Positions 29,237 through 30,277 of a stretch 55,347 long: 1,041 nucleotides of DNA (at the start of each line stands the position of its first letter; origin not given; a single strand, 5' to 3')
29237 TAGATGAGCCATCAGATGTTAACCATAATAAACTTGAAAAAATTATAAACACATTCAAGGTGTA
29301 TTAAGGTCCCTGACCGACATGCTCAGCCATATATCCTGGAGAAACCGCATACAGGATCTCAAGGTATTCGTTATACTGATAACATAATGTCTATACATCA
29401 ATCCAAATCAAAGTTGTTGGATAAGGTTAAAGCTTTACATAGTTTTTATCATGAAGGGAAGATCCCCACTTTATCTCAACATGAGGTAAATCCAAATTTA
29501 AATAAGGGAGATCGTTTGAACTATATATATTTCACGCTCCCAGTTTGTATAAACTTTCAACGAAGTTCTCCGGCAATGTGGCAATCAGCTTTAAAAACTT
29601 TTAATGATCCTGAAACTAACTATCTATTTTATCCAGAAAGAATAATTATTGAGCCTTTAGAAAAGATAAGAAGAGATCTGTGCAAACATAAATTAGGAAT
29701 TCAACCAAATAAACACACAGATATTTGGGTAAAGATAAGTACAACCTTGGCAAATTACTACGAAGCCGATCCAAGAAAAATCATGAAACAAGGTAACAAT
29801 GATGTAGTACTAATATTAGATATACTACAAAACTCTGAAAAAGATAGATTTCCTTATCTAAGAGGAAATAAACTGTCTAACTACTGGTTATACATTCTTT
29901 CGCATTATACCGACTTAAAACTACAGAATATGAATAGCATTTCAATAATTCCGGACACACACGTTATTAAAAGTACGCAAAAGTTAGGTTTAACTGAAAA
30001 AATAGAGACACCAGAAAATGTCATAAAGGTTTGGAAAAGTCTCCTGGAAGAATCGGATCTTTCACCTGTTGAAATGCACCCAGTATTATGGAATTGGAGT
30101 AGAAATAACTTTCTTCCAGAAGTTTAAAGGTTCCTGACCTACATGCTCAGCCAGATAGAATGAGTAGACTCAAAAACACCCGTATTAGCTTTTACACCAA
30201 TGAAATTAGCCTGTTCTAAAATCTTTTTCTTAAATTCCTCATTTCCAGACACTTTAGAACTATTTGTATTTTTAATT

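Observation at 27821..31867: tRNA-Gln-anchored chain of mostly one-gene units, each closed by the same direct repeat that decays with distance from the tRNA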

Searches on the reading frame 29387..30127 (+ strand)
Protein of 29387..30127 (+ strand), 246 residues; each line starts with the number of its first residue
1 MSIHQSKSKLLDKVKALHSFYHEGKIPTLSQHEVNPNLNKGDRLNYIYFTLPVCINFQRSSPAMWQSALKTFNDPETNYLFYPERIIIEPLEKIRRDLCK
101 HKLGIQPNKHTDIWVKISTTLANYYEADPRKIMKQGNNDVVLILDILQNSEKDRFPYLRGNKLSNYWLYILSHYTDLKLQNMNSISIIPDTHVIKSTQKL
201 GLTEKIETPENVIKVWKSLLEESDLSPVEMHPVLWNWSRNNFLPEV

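Call 8: search_protein_families(library=pfam, proteins=[window:29387-30127:+], max_evalue=0.01)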
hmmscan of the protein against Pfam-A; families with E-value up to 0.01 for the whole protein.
window:29387-30127:+ (246 aa): 0 families

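Call 75: find_encoding_contigs(protein=window:29387-30127:+, flank=6000, max_places=6)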
Protein window:29387-30127:+ (246 aa): 1 contig read that carries it; 1 place shown.
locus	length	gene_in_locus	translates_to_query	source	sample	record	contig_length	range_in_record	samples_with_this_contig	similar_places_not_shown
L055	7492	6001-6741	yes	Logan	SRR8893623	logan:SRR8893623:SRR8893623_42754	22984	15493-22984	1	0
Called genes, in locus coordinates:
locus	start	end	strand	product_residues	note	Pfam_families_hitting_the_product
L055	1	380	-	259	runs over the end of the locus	PF13367:PrsW-protease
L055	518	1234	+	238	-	PF00916:Sulfate_transp, PF01740:STAS (weak)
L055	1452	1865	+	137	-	PF27226:AF_1845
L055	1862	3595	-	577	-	PF12229:PG_binding_4, PF04294:VanW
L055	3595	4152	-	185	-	PF01936:NYN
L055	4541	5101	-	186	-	PF03167:UDG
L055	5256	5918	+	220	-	-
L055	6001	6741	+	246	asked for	-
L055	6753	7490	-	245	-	?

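Call 80: search_protein_families(library=phrogs, proteins=[window:29387-30127:+], max_evalue=0.001)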
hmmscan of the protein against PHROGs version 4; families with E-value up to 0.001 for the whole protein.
window:29387-30127:+ (246 aa): 0 families

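Call 81: search_solved_structures(query=window:29387-30127:+, max_evalue=1)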
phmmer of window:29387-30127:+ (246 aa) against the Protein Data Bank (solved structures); distinct sequences matched with E-value up to 1: 1.
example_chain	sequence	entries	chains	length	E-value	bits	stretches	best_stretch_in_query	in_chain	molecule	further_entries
8frf_A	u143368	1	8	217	0.077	15.5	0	127-154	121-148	RBL7_C2_3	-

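Call 91: predict_structure(protein=window:29387-30127:+)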
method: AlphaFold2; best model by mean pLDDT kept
length: 246 residues; sequences in the alignment: 1
mean_pLDDT: 34.3   pTM: 0.20
mean pLDDT of the five models: 34.3, 32.2, 31.5, 29.9, 28.1
residues with pLDDT >= 90: 0; 70-90: 0; 50-70: 18; < 50: 228
segments of 3 or more residues with pLDDT < 50: 1-201, 203-210, 225-234, 243-246
pLDDT, mean of each block of 10 residues (from residue 1): 30 36 32 33 30 30 34 31 28 35 32 28 28 27 29 31 30 30 29 38 48 53 49 49 41
secondary structure, 60 per line:
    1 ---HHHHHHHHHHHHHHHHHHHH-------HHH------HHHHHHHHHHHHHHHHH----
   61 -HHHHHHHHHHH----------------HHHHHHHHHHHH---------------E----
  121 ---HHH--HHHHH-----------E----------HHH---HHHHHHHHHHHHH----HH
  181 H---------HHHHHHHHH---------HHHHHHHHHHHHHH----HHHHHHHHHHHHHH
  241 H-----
elements in order: H4-23 H40-56 H62-72 H89-100 H129-133 H162-174 H191-199 H209-222 H227-241
